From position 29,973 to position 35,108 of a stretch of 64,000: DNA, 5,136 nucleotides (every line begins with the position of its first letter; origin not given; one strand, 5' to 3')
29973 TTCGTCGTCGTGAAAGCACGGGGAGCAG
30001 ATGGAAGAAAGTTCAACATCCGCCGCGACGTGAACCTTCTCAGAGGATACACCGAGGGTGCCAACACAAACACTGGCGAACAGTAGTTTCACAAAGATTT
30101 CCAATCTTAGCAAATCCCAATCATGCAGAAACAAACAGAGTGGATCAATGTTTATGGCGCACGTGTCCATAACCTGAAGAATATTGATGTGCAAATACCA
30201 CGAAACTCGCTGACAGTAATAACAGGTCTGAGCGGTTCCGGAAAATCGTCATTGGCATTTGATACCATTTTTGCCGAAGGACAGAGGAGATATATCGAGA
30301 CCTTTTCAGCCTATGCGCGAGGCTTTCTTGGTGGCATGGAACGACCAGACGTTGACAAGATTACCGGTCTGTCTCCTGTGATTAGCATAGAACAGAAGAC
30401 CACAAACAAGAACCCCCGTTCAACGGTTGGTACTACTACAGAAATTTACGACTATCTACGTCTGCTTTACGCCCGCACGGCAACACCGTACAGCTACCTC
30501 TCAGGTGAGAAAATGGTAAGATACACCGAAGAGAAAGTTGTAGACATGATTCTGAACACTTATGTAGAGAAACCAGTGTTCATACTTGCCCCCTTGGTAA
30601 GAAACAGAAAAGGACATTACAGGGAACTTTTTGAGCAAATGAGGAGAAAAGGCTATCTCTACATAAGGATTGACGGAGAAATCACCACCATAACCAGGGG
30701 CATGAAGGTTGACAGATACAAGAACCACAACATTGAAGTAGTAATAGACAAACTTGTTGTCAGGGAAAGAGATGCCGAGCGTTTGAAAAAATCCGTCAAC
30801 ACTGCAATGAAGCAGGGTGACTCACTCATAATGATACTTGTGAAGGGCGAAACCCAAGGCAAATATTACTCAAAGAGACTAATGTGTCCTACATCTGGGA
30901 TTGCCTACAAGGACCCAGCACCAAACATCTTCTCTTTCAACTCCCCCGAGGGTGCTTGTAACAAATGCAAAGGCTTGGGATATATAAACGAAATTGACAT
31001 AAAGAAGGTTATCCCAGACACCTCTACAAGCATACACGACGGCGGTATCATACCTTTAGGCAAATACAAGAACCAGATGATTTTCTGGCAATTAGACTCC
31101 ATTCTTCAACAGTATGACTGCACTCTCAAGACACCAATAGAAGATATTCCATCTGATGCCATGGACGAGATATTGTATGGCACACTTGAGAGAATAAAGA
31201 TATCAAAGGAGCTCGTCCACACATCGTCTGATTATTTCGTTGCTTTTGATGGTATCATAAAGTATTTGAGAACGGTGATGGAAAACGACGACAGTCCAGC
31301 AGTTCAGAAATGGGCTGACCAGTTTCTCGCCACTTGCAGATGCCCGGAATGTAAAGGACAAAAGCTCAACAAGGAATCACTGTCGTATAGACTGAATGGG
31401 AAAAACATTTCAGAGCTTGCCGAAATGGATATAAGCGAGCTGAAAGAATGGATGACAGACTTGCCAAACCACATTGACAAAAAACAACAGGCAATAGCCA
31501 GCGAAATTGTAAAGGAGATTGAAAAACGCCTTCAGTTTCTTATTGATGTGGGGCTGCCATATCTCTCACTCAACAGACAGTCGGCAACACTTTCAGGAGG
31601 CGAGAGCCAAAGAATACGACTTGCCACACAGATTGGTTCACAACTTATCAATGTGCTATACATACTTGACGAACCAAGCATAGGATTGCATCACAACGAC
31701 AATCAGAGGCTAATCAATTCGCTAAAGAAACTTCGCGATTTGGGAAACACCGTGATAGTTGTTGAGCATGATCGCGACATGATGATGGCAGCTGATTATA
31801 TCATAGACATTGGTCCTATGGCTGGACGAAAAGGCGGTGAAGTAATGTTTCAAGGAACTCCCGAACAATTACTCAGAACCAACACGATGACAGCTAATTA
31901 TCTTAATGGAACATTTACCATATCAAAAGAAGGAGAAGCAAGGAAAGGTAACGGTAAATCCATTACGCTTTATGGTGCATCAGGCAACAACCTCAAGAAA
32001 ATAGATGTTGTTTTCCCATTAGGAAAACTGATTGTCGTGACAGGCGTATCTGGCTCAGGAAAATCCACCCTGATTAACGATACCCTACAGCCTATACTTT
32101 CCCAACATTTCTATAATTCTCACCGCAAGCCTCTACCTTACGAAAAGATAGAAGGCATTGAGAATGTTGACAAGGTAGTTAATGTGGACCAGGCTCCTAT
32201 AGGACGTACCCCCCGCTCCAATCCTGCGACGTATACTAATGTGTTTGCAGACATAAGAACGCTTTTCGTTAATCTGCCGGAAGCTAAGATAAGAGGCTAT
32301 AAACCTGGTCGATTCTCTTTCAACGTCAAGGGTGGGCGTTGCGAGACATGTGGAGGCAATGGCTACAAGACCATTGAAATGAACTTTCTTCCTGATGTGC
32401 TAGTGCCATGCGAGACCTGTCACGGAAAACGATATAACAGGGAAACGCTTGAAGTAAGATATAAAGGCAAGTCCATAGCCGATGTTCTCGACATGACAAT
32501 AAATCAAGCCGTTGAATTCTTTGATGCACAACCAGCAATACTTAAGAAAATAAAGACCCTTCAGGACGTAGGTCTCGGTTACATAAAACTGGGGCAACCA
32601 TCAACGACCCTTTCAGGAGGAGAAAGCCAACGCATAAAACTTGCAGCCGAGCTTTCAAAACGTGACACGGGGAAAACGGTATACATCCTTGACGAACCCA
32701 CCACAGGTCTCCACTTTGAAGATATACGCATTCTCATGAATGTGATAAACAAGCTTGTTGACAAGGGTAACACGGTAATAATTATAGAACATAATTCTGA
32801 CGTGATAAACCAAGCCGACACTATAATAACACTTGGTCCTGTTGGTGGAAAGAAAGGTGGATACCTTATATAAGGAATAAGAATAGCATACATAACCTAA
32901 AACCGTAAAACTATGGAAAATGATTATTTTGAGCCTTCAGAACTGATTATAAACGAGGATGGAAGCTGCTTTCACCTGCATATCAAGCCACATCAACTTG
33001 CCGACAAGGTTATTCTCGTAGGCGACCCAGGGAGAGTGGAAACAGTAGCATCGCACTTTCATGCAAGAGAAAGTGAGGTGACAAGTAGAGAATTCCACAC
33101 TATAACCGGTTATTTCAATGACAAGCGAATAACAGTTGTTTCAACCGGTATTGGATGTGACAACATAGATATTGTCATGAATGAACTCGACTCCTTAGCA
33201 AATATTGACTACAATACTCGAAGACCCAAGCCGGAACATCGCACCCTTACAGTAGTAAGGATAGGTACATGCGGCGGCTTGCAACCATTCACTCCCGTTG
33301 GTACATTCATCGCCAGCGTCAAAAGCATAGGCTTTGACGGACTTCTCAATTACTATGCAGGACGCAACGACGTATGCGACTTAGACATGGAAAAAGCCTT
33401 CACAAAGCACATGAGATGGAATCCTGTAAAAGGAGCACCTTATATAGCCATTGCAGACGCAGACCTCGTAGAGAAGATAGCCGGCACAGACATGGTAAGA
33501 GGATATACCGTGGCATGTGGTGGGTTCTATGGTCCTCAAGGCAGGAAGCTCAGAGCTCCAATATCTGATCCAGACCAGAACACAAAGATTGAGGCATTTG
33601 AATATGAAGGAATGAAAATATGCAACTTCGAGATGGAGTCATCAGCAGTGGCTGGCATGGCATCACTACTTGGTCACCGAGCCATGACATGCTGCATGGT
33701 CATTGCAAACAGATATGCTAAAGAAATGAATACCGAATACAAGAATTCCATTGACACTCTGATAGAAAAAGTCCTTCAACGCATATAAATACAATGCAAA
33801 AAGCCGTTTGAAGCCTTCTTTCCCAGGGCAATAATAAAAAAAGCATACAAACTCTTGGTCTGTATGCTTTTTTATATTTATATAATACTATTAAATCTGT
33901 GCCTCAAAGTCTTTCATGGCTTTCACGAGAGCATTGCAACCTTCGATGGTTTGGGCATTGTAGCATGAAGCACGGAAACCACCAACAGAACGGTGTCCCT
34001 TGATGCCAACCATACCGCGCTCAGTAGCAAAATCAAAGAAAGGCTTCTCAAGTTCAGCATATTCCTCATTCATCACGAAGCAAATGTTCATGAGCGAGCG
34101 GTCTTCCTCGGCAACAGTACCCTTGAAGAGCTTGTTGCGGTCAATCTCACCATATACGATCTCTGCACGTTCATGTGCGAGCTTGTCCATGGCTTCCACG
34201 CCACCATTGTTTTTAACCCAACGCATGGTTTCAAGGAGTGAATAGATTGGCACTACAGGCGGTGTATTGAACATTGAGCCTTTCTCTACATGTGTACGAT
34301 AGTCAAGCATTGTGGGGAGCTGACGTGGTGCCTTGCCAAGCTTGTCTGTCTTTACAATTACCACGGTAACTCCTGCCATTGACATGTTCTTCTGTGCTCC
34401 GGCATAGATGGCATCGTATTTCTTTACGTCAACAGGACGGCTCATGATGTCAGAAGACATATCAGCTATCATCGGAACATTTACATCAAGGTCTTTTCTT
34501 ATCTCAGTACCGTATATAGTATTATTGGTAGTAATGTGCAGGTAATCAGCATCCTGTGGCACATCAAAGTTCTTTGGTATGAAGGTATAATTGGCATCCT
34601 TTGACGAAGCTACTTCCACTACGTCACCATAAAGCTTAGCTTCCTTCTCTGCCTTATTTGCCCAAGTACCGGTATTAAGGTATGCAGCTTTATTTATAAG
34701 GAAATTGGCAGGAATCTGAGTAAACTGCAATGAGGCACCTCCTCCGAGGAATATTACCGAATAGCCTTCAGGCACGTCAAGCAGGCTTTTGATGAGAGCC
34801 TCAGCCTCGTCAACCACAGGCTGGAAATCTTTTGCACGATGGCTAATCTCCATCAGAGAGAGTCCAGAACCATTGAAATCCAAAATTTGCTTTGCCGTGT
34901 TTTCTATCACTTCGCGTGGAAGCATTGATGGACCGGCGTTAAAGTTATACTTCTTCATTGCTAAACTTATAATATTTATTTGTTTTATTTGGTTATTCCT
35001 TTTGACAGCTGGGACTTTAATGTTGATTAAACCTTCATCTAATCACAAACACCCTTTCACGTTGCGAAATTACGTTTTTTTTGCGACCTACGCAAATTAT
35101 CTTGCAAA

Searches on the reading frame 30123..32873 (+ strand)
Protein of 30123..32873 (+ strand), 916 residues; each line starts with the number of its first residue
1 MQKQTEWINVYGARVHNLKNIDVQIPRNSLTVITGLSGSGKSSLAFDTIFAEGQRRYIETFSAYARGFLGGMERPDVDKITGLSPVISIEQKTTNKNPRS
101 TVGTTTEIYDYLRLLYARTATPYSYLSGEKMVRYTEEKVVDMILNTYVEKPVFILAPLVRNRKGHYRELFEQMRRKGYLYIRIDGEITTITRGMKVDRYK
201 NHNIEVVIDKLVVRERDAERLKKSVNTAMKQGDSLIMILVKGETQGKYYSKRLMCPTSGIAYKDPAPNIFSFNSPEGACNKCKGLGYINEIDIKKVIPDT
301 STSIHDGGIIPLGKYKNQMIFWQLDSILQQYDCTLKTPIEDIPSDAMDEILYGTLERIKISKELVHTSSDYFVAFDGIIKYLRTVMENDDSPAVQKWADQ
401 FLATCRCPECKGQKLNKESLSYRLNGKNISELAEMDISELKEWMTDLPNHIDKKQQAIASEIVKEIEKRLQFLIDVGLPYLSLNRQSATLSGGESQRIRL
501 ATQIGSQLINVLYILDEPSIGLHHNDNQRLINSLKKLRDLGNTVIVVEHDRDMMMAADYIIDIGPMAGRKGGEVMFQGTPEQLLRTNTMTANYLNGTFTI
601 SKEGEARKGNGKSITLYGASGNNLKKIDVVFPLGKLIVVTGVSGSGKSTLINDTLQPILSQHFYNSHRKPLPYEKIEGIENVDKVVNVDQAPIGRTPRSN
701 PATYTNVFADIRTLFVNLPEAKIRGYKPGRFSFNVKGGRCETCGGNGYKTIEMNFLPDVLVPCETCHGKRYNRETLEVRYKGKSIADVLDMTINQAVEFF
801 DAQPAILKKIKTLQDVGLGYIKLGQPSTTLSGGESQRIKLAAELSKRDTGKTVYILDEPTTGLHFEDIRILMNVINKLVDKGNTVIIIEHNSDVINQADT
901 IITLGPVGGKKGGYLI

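Call 65: search_protein_families(library=pfam, proteins=[window:30123-32873:+], max_evalue=0.00001)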
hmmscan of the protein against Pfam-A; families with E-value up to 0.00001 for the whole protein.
window:30123-32873:+ (916 aa): 9 families
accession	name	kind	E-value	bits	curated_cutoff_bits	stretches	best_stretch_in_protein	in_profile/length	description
PF17760.6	UvrA_inter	-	1.3e-29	102.7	23.3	1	135-240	2-107/109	UvrA interaction domain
PF17755.6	UvrA_DNA-bind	-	5.6e-25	88.2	23.2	1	292-399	1-109/110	UvrA DNA-binding domain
PF00005.33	ABC_tran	-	9.9e-20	72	25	0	808-861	87-137/137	ABC transporter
PF02463.25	SMC_N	-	6.8e-15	55.5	40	0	199-563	104-211/220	RecF/RecN/SMC N terminal domain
PF13304.12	AAA_21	-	1.3e-09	39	27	0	826-888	234-296/304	AAA domain, putative AbiEii toxin, Type IV TA system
PF13555.12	AAA_29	-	1.4e-08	34.8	27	0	636-659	24-46/61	P-loop containing region of AAA domain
PF13191.12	AAA_16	-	4.2e-07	31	32.6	0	635-662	25-52/167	AAA ATPase domain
PF03193.22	RsgA_GTPase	-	3e-06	27.6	30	0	618-655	91-127/174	RsgA GTPase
PF20703.3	nSTAND1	-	6.2e-06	26.5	27.1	0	11-45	16-50/379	Novel STAND NTPase 1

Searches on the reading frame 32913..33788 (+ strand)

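Call 65: search_protein_families(library=pfam, proteins=[window:32913-33788:+], max_evalue=0.00001)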
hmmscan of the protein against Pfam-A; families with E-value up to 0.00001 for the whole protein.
window:32913-33788:+ (291 aa): 1 family
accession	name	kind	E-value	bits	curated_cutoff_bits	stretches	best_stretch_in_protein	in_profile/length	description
PF01048.26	PNP_UDP_1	-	1.8e-28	100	25.1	1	33-273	3-205/233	Phosphorylase superfamily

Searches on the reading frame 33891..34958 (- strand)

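Call 65: search_protein_families(library=pfam, proteins=[window:33891-34958:-], max_evalue=0.00001)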
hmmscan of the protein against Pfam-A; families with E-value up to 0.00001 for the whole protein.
window:33891-34958:- (355 aa): 1 family
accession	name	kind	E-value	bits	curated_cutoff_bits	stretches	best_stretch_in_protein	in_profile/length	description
PF00266.25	Aminotran_5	-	2.2e-36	126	21.5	1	4-342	2-369/371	Aminotransferase class-V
